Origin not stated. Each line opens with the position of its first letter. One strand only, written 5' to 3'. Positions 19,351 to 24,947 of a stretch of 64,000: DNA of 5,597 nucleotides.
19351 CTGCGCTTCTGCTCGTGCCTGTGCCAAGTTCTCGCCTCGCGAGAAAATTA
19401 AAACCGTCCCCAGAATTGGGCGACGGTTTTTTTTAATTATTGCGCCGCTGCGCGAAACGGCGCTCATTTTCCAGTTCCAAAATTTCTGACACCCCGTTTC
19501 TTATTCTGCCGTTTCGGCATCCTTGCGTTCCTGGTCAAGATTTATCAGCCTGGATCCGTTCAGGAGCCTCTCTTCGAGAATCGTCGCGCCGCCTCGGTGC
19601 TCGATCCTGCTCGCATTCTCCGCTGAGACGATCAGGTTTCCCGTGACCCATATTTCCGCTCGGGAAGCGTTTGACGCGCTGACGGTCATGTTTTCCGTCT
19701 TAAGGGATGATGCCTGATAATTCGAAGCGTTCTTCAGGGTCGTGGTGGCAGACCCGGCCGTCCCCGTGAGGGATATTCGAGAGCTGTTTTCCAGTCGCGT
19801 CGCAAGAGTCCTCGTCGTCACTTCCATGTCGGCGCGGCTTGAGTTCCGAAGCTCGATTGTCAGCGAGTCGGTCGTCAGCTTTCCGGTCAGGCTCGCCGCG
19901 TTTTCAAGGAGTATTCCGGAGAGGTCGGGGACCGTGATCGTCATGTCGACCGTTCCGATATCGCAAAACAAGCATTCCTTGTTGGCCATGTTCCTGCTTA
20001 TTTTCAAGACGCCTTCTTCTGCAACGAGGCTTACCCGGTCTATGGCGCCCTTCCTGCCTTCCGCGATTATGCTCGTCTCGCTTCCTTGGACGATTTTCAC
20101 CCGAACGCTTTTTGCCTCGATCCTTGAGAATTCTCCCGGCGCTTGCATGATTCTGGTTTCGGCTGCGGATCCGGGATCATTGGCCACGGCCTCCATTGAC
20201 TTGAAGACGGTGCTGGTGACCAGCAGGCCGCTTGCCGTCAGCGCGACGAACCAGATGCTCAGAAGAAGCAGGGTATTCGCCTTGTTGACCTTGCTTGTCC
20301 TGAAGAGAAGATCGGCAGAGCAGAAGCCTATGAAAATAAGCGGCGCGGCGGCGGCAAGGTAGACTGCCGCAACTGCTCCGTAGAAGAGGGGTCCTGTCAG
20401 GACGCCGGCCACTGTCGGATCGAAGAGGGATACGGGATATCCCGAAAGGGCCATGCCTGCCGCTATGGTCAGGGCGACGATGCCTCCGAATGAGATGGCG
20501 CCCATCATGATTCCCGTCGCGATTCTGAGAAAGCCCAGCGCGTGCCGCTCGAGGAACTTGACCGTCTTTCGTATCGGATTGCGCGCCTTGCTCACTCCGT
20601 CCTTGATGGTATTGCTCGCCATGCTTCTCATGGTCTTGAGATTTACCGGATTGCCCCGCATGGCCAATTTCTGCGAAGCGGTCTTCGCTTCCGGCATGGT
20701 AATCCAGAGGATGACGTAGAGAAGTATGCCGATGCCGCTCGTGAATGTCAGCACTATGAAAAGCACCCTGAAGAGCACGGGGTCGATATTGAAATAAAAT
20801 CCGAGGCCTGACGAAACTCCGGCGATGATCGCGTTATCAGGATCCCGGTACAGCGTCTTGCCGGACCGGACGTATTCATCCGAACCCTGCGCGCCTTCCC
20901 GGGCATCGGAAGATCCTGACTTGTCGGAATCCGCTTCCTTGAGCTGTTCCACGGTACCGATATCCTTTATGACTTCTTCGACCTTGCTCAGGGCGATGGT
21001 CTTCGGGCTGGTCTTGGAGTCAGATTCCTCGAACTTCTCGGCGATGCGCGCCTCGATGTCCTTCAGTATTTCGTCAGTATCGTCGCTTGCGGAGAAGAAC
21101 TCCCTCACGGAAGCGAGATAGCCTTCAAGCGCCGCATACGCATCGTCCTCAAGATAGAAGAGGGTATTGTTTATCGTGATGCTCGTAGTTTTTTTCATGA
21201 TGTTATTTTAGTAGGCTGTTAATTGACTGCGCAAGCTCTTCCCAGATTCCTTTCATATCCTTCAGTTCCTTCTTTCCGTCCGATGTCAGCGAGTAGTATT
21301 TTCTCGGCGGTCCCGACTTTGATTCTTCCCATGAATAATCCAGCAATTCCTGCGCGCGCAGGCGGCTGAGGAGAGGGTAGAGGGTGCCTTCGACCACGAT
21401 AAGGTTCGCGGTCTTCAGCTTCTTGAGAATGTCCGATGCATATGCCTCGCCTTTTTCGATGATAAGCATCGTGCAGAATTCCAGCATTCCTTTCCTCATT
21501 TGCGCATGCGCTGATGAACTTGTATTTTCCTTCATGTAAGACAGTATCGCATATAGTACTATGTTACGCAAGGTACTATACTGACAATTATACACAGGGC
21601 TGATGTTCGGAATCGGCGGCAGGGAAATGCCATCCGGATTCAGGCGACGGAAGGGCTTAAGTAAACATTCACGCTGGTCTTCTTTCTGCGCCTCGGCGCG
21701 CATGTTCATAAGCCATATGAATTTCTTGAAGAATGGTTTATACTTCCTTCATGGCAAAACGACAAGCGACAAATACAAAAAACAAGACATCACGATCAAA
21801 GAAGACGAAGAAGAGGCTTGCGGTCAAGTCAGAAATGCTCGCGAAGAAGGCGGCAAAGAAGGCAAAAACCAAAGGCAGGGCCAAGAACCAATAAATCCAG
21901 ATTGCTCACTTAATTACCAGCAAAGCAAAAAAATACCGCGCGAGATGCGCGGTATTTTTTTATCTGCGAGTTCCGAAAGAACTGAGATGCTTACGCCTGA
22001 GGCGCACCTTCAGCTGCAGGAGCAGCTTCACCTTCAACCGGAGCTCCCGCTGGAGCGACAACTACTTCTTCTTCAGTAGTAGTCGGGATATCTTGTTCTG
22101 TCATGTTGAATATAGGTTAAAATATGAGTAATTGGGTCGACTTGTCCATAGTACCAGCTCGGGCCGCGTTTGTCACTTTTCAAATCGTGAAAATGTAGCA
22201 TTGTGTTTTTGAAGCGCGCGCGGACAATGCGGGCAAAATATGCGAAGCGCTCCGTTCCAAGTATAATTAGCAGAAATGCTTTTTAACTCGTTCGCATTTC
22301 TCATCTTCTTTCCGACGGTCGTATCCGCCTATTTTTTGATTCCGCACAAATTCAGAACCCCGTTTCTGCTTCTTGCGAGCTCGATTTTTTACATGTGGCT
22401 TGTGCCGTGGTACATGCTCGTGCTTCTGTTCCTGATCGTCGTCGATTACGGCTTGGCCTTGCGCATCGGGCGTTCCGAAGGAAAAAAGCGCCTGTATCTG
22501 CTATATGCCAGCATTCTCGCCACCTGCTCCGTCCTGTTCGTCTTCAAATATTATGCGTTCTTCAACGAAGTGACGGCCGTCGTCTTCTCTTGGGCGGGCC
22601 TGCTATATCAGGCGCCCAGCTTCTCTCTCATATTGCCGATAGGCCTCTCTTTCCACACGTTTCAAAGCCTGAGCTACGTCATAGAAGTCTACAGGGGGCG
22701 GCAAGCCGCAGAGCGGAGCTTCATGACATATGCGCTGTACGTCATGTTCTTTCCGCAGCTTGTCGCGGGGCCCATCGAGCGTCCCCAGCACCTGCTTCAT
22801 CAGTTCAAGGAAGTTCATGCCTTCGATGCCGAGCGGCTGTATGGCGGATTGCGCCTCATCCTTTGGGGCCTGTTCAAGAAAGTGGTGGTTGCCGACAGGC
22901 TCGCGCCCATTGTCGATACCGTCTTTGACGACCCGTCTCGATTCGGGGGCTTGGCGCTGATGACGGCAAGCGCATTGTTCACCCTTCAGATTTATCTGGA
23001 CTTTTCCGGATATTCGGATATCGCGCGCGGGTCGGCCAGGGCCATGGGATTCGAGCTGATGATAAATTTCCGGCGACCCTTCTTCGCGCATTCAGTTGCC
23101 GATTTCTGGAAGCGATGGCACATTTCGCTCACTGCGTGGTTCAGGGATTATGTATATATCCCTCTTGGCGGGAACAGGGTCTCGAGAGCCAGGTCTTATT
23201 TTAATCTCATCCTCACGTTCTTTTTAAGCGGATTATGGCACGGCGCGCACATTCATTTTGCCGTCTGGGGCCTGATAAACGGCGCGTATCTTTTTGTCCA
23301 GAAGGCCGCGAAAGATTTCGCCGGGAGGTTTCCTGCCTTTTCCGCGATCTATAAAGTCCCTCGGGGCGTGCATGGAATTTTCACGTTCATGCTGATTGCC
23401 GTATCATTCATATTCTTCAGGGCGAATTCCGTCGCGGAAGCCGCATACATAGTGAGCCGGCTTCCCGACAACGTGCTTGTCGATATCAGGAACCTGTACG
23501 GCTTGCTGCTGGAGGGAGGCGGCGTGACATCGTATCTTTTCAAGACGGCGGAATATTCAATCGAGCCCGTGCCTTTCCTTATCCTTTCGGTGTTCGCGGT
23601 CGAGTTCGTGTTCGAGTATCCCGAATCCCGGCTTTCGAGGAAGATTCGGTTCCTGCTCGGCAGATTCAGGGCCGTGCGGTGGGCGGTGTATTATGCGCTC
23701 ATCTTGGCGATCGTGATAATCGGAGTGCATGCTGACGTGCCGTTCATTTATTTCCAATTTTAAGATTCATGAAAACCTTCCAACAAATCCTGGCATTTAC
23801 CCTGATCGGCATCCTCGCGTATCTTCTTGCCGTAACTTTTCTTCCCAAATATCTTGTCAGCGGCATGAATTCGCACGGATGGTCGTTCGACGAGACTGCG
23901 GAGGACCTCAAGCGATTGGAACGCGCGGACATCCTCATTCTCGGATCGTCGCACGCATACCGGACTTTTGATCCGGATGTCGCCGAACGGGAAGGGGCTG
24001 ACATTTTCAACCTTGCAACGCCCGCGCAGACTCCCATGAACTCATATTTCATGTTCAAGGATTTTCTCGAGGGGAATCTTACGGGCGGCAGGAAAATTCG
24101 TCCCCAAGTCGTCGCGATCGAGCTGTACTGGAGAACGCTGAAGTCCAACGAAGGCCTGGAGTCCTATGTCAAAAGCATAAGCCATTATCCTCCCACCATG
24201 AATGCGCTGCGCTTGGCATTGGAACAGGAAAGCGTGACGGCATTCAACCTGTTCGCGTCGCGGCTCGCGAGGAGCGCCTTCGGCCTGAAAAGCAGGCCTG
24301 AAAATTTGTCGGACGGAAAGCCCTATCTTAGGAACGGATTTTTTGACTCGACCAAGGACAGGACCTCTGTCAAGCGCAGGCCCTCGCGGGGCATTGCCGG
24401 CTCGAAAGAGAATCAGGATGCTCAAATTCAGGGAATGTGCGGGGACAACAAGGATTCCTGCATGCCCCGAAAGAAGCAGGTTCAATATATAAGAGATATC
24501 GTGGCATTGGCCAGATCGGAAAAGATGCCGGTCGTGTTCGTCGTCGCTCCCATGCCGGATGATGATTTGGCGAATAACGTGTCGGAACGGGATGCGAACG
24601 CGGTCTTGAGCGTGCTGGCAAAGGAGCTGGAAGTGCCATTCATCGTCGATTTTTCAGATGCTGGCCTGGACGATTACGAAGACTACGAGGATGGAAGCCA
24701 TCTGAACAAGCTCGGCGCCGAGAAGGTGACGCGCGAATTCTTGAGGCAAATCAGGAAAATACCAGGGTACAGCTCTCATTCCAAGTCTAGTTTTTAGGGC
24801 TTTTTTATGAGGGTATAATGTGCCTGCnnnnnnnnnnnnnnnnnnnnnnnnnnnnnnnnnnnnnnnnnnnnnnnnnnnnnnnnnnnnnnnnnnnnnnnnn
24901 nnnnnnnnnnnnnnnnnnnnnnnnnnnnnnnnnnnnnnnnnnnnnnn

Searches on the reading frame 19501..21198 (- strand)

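Call 37: search_protein_families(library=pfam, proteins=[window:19501-21198:-], max_evalue=0.001)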
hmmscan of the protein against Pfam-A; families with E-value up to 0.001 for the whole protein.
window:19501-21198:- (565 aa): 4 families
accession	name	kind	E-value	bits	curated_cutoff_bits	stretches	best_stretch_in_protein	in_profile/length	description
PF10988.14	DUF2807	-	8.6e-24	84.7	24.2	1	357-536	2-179/181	Putative auto-transporter adhesin, head GIN domain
PF04024.17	PspC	-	2.2e-22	79.1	25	1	114-171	1-58/58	PspC domain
PF22571.1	LiaI-LiaF-TM_PspC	-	3.3e-07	30.6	27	1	198-330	8-138/142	PspC transmembrane region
PF22564.2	HAAS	-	0.00011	22.9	27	1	27-87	2-53/55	HAAS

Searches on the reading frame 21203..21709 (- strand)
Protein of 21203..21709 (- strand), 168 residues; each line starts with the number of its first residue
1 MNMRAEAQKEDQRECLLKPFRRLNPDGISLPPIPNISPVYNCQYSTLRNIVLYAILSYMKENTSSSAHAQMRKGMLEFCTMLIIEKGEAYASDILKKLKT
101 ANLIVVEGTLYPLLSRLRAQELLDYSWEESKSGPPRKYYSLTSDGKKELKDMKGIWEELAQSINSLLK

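Call 93: search_protein_families(library=pfam, proteins=[window:21203-21709:-], max_evalue=0.0001)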
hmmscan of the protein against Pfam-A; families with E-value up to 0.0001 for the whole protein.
window:21203-21709:- (168 aa): 1 family
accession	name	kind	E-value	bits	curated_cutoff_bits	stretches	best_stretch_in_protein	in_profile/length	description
PF03551.20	PadR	-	4.6e-18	65.4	27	1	83-150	4-74/75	Transcriptional regulator PadR-like family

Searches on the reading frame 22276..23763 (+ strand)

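Call 37: search_protein_families(library=pfam, proteins=[window:22276-23763:+], max_evalue=0.001)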
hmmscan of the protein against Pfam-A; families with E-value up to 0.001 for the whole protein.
window:22276-23763:+ (495 aa): 2 families
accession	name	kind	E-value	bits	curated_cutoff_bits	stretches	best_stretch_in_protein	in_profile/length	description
PF03062.24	MBOAT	-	1.4e-30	107.2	27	1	148-355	80-307/337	MBOAT, membrane-bound O-acyltransferase family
PF13813.11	MBOAT_2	-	1.9e-07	31.7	25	1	265-324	5-66/85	Membrane bound O-acyl transferase family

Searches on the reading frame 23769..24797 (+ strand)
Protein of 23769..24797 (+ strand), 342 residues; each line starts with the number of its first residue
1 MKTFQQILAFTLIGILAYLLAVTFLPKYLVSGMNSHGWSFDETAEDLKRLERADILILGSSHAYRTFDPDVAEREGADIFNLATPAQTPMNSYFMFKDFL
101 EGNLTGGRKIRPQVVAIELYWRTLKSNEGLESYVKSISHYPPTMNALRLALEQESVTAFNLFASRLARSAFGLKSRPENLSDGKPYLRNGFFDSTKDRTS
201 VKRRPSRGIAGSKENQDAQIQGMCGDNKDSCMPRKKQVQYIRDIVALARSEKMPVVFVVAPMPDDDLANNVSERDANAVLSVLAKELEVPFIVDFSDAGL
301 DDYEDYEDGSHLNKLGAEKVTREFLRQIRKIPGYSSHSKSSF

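Call 37: search_protein_families(library=pfam, proteins=[window:23769-24797:+], max_evalue=0.001)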
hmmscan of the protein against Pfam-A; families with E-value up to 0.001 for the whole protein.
window:23769-24797:+ (342 aa): 1 family
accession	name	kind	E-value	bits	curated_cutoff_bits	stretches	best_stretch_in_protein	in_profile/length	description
PF07611.17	DUF1574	-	6.1e-06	26.3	29.1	1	55-313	65-327/342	Protein of unknown function (DUF1574)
